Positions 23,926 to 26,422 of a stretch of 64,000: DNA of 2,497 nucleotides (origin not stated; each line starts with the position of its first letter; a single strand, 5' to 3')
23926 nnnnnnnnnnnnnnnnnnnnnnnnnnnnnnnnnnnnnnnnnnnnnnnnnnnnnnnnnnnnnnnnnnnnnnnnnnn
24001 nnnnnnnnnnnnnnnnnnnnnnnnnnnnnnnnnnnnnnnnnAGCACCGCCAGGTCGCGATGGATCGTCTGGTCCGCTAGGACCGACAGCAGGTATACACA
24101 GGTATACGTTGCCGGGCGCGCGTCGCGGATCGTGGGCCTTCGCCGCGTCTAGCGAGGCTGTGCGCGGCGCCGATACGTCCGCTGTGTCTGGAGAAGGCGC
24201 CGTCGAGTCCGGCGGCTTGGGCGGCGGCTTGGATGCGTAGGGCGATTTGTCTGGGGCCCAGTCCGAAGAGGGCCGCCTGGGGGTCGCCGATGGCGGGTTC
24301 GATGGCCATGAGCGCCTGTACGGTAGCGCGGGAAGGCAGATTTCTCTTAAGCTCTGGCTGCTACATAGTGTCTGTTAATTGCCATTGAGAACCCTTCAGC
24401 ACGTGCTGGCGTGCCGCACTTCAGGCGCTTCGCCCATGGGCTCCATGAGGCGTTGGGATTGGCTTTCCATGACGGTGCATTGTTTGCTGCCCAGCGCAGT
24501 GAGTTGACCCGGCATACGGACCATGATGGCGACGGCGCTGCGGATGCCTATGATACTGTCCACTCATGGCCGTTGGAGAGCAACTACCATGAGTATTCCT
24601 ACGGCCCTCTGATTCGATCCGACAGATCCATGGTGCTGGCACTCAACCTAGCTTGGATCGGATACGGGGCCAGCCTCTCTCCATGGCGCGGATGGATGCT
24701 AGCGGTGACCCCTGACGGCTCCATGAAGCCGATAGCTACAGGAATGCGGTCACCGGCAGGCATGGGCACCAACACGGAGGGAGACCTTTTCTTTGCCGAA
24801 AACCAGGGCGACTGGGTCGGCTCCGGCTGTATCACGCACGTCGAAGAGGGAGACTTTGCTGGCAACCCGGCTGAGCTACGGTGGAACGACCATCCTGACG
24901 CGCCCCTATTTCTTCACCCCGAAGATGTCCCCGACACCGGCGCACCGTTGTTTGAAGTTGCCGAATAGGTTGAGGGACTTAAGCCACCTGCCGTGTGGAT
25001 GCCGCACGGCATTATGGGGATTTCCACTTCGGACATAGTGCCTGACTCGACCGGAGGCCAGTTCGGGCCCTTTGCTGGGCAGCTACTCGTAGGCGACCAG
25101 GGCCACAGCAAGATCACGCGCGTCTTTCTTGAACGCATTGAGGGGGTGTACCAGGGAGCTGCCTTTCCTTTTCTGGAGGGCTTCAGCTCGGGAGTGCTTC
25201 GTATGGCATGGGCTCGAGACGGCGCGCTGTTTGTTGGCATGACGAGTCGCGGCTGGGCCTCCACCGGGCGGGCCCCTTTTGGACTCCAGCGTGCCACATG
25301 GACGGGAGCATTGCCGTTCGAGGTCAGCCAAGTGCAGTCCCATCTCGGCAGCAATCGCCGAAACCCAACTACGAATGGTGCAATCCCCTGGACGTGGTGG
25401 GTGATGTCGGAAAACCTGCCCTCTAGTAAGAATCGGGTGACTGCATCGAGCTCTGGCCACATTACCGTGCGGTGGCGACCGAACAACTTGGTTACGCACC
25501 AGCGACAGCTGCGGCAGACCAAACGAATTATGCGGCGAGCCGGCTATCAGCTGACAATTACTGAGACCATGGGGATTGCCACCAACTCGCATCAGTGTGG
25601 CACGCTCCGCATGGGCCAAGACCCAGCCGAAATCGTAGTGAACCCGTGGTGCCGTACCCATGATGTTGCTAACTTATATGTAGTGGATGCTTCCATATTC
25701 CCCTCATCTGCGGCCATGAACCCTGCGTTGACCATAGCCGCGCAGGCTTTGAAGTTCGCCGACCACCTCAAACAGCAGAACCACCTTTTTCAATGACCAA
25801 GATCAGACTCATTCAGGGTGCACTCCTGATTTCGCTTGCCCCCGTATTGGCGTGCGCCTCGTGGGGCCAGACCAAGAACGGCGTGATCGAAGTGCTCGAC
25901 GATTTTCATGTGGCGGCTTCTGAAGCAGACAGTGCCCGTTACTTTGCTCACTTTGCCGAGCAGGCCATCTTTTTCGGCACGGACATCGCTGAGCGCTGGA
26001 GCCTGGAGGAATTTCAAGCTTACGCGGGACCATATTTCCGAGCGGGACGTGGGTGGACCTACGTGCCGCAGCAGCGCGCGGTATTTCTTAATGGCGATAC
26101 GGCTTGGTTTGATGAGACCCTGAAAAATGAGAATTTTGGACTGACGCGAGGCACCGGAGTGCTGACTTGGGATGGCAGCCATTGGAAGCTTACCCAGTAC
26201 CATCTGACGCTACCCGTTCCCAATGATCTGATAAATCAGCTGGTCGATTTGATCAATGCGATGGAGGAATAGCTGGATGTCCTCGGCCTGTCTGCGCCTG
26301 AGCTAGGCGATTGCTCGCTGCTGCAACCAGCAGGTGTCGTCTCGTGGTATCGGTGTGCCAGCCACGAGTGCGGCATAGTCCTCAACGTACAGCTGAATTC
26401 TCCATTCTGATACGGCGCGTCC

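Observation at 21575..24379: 2.8-kb cargo element with about 60-bp imperfect terminal inverted repeats splits a dehydrogenase-like gene; no intact mobility gene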

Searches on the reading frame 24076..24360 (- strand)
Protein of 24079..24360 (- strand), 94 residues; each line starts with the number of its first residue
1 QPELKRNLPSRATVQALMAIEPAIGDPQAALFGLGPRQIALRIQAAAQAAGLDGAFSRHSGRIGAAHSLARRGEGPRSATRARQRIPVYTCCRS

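Call 14: search_protein_families(library=pfam, max_evalue=1, proteins=[window:24076-24309:-])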
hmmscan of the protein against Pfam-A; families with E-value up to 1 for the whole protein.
window:24076-24309:- (77 aa): 0 families

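Call 15: search_protein_families(library=ncbifam, max_evalue=1, proteins=[window:24076-24309:-])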
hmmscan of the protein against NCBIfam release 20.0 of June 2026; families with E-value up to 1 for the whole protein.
window:24076-24309:- (77 aa): 0 families

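Call 34: search_dna_similar(query=window:24109-24339:-, collection=plasmids, mode=protein, max_evalue=0.01, max_rows=25)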
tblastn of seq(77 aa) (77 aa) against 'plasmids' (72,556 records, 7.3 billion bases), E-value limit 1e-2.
No match.

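Call 43: find_homologous_proteins(query=window:24109-24339:-, max_evalue=0.1)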
Query seq(77 aa) (77 aa): 1 proteins with E <= 0.1 among 2 candidates.
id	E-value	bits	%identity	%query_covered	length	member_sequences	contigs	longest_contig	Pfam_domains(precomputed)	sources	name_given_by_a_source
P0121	2.3e-32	128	100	87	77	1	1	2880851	-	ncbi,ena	-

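Call 44: find_encoding_contigs(protein=P0121, flank=10000, max_places=10)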
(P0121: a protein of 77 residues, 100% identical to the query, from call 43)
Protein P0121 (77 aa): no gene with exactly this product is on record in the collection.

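Call 45: list_cluster_members(proteins=[P0121])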
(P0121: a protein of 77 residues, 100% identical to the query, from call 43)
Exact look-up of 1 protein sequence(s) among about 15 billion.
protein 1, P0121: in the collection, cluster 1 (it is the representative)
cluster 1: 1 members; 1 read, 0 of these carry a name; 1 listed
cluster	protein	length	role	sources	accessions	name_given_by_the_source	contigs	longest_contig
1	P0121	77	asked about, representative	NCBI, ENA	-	-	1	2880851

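Call 48: search_solved_structures(query=window:24109-24339:-, max_evalue=10, show_alignments=3)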
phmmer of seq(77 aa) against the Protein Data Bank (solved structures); distinct sequences matched with E-value up to 10: 2.
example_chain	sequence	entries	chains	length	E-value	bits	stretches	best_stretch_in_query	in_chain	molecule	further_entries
1ps9_A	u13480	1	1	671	0.38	14.8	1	4-66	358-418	2,4-dienoyl-CoA reductase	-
8jku_A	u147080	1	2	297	2.6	12.2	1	9-44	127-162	Ancestral imine reductase N559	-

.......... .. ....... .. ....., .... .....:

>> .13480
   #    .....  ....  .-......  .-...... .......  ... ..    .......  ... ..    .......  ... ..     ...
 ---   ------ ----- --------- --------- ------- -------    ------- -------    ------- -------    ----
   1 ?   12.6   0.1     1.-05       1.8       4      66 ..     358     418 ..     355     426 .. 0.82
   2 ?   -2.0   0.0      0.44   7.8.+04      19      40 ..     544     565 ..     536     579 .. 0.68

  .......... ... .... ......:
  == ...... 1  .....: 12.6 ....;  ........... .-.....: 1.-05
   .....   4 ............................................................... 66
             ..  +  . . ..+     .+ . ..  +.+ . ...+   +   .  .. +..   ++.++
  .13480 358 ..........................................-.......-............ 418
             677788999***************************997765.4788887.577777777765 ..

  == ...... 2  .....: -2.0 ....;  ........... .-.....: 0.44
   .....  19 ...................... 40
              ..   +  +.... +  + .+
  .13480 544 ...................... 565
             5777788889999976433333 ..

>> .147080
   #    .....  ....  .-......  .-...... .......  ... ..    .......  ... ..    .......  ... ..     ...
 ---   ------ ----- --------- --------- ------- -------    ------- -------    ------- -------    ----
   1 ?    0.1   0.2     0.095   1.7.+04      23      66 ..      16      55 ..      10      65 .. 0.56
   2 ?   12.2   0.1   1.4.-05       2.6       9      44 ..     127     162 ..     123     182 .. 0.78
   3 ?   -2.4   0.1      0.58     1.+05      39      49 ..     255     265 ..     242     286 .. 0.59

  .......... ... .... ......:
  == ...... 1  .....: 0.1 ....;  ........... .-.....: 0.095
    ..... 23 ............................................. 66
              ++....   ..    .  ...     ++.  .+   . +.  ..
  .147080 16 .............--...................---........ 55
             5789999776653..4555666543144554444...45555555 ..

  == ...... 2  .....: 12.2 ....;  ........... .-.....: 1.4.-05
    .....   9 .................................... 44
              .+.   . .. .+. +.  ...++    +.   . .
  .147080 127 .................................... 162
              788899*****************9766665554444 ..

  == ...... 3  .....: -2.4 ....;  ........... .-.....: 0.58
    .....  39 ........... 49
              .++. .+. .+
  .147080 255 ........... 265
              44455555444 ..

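Call 49: search_protein_families(library=phrogs, max_evalue=10, proteins=[window:24109-24339:-])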
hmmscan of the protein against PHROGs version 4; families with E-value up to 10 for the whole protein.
seq(77 aa): 1 family
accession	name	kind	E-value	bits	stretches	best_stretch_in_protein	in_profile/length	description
phrog_29857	-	unknown function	0.36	12.2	1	48-66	15-33/73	-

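Call 88: search_protein_families(library=pfam, max_evalue=10, proteins=[window:24079-24360:-])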
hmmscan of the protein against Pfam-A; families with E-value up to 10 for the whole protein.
seq(94 aa): 0 families

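Call 94: search_protein_families(library=padloc, max_evalue=1, proteins=[window:24079-24360:-])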
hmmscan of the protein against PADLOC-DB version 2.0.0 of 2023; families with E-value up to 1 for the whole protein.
seq(94 aa): 1 family
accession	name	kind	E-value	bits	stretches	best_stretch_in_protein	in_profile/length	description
PDLC01139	Unk_01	-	0.018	13.7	1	15-79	22-82/86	"Unknown small protein, sometimes fused to CARF"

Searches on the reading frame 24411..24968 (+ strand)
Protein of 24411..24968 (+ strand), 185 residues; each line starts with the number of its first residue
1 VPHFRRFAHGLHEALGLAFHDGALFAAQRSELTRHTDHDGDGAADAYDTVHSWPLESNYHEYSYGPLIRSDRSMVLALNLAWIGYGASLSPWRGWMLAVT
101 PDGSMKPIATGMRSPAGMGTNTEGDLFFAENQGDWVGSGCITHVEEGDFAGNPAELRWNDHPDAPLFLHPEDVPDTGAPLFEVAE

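Call 14: search_protein_families(library=pfam, max_evalue=1, proteins=[window:24411-24968:+])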
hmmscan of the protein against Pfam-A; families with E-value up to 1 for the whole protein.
window:24411-24968:+ (185 aa): 1 family
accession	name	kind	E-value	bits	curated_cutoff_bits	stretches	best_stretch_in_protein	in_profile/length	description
PF23500.1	DUF7133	-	0.001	18.9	27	1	4-136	76-211/385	Domain of unknown function (DUF7133)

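Call 15: search_protein_families(library=ncbifam, max_evalue=1, proteins=[window:24411-24968:+])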
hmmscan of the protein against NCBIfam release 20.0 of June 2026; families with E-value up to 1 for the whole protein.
window:24411-24968:+ (185 aa): 2 families
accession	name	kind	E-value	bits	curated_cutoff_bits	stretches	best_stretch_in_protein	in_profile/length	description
TIGR02604.1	Piru_Ver_Nterm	subfamily_domain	5.2e-05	22.8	122.2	2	11-48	71-108/367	PVC-type heme-binding CxxCH protein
NF033206.1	ScyE_fam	subfamily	0.041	13.4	80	0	107-133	2-28/333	ScyD/ScyE family protein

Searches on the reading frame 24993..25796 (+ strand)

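Call 14: search_protein_families(library=pfam, max_evalue=1, proteins=[window:24993-25796:+])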
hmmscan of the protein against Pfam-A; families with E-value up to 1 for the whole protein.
window:24993-25796:+ (267 aa): 1 family
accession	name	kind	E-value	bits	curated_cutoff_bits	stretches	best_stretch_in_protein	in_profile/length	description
PF05199.19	GMC_oxred_C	-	6.7e-23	82.2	24.6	1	143-252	1-139/139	GMC oxidoreductase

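Call 15: search_protein_families(library=ncbifam, max_evalue=1, proteins=[window:24993-25796:+])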
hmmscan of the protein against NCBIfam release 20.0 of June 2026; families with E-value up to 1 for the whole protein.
window:24993-25796:+ (267 aa): 7 families
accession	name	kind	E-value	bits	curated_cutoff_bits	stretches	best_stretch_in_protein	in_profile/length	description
TIGR03970.1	mycofact_MftG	equivalog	6.4e-11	41.9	387.45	1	192-256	418-483/487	mycofactocin dehydrogenase MftG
TIGR02462.1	pyranose_ox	equivalog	4.9e-09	35.6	544.9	1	198-261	482-545/548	pyranose oxidase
NF002550.0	PRK02106.1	subfamily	6.5e-09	34.9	605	1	196-265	469-539/563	choline dehydrogenase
TIGR01810.1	betA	equivalog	7.6e-07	28.1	732.1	1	197-264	463-531/532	choline dehydrogenase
NF058674.1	CholsOxChoxAB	equivalog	8.8e-07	27.8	850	1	188-255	460-528/535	cholesterol oxidase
TIGR04542.1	GMC_mycofac_2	equivalog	1.7e-05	24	400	1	195-259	366-425/425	mycofactocin system GMC family oxidoreductase MftG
NF038210.1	GMC_mycofac_3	equivalog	0.014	14.2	300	1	186-257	344-410/418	mycofactocin system GMC family oxidoreductase MftG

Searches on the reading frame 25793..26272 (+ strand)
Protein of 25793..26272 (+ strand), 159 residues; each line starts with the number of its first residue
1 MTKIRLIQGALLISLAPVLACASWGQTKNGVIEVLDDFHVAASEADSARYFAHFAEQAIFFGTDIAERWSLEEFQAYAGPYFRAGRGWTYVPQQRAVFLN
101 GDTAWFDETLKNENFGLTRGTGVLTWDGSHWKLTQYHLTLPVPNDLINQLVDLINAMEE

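Call 64: search_protein_families(library=pfam, max_evalue=0.001, proteins=[window:25793-26272:+])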
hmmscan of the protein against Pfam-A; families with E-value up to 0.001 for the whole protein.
window:25793-26272:+ (159 aa): 1 family
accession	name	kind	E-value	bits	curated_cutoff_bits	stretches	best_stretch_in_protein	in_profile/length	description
PF13474.12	SnoaL_3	-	3.6e-24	85.9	22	1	31-143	1-121/121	SnoaL-like domain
